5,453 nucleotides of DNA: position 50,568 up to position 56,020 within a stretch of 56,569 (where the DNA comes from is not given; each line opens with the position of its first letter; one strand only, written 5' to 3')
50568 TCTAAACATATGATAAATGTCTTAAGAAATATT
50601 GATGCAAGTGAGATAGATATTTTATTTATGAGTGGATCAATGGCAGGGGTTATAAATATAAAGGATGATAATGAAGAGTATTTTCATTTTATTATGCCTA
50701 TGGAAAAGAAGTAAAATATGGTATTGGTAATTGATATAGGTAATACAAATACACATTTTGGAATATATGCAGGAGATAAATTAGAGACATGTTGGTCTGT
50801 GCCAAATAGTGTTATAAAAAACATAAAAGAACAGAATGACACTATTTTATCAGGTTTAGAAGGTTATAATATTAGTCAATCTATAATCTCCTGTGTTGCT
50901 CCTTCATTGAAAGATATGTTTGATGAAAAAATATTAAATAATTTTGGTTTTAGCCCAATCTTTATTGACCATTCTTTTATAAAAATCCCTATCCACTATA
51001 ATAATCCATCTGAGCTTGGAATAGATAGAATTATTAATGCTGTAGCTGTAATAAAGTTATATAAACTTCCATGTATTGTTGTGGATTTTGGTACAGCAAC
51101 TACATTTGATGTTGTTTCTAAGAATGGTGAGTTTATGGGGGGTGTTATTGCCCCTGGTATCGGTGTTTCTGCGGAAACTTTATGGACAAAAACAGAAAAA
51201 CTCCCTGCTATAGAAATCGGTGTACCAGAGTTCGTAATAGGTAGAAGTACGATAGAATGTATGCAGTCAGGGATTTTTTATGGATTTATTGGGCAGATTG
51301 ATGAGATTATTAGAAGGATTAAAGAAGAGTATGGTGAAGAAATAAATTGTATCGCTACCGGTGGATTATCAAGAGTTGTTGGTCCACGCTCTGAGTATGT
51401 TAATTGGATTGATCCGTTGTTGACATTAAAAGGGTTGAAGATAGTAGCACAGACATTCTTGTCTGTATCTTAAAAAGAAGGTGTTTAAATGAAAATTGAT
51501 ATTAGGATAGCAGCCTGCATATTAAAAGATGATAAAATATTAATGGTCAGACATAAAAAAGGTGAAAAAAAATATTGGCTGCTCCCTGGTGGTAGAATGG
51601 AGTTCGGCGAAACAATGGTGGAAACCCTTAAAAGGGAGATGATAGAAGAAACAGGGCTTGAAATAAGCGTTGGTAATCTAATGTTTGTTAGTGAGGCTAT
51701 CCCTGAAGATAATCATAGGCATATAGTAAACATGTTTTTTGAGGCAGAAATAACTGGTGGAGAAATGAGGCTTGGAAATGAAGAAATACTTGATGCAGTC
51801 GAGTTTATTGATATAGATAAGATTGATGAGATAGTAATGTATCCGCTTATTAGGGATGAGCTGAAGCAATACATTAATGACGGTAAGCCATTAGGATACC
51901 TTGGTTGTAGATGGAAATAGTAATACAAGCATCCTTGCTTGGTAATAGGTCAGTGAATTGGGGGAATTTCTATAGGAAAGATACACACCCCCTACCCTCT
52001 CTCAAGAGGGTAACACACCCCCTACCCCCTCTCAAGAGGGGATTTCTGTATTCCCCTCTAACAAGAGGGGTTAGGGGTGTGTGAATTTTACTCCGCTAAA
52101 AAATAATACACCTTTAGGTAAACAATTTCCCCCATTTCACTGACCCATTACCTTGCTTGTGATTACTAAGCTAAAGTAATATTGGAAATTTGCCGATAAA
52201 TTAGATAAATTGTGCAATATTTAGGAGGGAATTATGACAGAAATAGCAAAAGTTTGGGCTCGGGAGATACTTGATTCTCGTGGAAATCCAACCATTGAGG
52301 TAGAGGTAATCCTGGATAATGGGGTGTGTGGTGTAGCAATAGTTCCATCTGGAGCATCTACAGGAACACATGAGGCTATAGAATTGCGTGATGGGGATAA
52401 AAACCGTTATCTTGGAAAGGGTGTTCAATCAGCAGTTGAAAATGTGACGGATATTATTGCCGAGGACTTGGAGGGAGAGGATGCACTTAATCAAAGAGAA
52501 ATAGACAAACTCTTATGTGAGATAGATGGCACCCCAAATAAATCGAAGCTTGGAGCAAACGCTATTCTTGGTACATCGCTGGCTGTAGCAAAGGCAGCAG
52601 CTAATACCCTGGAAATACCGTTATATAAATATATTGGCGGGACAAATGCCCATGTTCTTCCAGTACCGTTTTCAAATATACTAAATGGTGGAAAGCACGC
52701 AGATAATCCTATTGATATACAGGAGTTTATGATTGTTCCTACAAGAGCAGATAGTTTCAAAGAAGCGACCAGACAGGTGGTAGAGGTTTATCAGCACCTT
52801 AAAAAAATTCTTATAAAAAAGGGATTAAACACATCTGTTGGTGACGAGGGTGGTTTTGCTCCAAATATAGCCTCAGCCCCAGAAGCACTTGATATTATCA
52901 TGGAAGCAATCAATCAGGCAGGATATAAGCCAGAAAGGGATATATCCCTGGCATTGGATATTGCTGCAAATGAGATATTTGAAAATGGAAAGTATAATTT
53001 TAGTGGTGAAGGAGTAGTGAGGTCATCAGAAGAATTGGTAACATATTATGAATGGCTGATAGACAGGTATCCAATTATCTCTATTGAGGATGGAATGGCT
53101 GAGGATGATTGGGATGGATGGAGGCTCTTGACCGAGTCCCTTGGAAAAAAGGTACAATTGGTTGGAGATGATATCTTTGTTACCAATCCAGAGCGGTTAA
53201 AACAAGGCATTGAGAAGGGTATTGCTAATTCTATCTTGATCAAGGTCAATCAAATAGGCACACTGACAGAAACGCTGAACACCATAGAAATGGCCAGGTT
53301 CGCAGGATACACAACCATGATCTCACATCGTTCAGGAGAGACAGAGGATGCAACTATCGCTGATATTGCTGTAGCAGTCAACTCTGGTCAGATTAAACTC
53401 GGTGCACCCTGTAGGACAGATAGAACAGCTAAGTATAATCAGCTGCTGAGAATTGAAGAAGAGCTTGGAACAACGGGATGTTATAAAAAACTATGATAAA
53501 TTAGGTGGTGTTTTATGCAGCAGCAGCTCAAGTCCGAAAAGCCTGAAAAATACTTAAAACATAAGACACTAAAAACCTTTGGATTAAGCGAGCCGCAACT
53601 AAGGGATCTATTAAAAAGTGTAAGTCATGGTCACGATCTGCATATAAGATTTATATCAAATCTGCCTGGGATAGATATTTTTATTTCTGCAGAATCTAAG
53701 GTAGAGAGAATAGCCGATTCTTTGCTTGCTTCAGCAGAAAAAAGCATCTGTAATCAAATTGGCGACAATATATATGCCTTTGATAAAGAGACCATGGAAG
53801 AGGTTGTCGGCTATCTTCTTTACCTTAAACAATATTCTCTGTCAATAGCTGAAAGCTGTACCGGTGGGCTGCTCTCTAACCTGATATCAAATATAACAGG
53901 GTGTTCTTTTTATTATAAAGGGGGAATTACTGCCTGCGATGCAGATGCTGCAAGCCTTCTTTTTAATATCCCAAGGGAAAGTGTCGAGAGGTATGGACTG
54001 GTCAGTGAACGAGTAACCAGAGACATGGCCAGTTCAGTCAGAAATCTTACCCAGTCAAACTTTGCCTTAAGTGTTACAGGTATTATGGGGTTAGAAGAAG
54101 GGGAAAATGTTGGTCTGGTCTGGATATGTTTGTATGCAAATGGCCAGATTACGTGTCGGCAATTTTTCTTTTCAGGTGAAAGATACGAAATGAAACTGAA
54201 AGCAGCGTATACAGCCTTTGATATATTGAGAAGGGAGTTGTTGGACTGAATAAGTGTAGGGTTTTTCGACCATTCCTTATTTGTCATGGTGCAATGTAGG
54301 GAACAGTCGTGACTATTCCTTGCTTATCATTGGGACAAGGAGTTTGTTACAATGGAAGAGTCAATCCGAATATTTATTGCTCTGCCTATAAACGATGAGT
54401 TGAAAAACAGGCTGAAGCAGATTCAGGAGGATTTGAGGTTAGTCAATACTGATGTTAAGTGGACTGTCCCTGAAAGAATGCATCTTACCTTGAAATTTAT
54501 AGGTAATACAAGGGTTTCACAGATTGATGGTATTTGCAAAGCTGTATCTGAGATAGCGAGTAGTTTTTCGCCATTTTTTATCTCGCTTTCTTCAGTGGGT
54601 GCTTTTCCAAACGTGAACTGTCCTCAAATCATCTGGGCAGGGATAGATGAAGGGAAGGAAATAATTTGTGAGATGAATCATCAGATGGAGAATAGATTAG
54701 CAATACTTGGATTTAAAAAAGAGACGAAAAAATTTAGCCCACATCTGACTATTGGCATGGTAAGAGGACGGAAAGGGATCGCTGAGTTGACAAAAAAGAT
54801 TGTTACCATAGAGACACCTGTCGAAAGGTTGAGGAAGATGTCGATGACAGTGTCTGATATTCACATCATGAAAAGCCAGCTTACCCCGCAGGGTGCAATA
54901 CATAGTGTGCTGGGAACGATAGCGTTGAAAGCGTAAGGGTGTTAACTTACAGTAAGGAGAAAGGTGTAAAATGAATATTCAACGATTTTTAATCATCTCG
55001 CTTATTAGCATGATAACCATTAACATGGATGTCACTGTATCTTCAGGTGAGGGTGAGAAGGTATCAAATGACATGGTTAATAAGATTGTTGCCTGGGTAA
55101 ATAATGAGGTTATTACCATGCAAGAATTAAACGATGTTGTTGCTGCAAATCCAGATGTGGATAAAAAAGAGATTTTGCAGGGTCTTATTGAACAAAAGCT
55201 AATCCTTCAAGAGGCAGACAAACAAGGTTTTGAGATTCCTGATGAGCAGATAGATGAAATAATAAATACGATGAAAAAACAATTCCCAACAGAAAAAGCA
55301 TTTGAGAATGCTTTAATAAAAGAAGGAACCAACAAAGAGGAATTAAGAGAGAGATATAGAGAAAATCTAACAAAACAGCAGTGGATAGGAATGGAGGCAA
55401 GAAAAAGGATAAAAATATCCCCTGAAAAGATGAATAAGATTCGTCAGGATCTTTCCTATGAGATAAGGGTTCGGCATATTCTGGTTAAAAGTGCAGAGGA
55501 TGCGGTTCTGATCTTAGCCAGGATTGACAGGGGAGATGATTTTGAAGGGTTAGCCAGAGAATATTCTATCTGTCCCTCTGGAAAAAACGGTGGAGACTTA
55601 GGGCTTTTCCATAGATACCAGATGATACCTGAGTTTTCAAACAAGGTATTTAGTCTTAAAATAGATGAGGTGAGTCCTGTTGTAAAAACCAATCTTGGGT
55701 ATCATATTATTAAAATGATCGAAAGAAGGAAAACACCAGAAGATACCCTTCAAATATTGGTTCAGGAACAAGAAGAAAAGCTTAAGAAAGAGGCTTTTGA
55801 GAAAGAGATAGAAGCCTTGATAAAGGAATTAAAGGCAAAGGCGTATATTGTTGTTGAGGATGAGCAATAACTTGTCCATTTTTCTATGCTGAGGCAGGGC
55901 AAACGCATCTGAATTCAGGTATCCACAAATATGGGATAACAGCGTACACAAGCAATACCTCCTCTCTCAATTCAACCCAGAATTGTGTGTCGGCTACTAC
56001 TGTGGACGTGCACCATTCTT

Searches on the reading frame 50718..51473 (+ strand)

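Call 60: search_protein_families(library=pfam, proteins=[window:50718-51473:+], max_evalue=0.00001)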
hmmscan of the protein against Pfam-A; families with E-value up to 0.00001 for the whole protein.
window:50718-51473:+ (251 aa): 1 family
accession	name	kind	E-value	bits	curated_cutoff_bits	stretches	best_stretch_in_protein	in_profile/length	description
PF03309.20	Pan_kinase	-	7.1e-62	209.3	24.7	1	3-200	2-205/205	Type III pantothenate kinase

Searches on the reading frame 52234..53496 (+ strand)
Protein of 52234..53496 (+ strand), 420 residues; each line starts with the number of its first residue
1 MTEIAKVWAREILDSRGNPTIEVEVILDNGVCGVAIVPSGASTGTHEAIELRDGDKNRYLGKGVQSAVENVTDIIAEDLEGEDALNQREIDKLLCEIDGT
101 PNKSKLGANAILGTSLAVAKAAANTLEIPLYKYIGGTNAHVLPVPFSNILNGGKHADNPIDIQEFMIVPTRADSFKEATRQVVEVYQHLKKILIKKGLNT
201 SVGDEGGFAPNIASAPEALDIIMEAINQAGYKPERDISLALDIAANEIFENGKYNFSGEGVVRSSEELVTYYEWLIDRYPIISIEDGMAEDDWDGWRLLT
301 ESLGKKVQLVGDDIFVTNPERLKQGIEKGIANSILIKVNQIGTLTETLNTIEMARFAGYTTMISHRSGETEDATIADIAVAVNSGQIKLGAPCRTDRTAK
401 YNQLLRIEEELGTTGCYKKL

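Call 60: search_protein_families(library=pfam, proteins=[window:52234-53496:+], max_evalue=0.00001)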
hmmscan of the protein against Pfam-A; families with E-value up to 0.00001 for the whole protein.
window:52234-53496:+ (420 aa): 2 families
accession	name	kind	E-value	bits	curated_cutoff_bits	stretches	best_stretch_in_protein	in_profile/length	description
PF00113.28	Enolase_C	-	2e-127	425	21.5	1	140-418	2-288/296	Enolase, C-terminal TIM barrel domain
PF03952.21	Enolase_N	-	3e-60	202.6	35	1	4-134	1-131/131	Enolase, N-terminal domain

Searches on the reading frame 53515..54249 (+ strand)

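Call 60: search_protein_families(library=pfam, proteins=[window:53515-54249:+], max_evalue=0.00001)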
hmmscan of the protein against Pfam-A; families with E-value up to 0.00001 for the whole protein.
window:53515-54249:+ (244 aa): 2 families
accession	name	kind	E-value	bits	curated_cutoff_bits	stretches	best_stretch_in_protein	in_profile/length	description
PF02464.23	CinA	-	2.5e-34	118.6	23.5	1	92-241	2-154/155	Competence-damaged protein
PF18146.6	CinA_KH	-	1.2e-07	32.2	27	1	16-88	1-73/73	Damage-inducible protein CinA KH domain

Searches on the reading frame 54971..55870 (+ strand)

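Call 60: search_protein_families(library=pfam, proteins=[window:54971-55870:+], max_evalue=0.00001)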
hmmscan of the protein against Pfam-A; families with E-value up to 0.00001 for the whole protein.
window:54971-55870:+ (299 aa): 6 families
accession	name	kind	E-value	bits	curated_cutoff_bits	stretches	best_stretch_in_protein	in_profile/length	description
PF13616.12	Rotamase_3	-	8.9e-23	81.5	22.5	1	154-252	6-115/116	PPIC-type PPIASE domain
PF00639.27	Rotamase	-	6.1e-20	72.4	21.7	1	176-250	20-96/97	PPIC-type PPIASE domain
PF13145.12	Rotamase_2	-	1.2e-10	42.7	27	1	172-255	29-111/121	PPIC-type PPIASE domain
PF13624.11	SurA_N_3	-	1.2e-09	38.6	27.2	1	27-138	30-161/162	SurA-like N-terminal domain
PF09312.16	SurA_N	-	6.2e-09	36.5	30.8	1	36-134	1-113/118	SurA N-terminal domain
PF13623.11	SurA_N_2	-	1.2e-06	28.9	28.5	1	12-116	16-141/145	SurA-like N-terminal domain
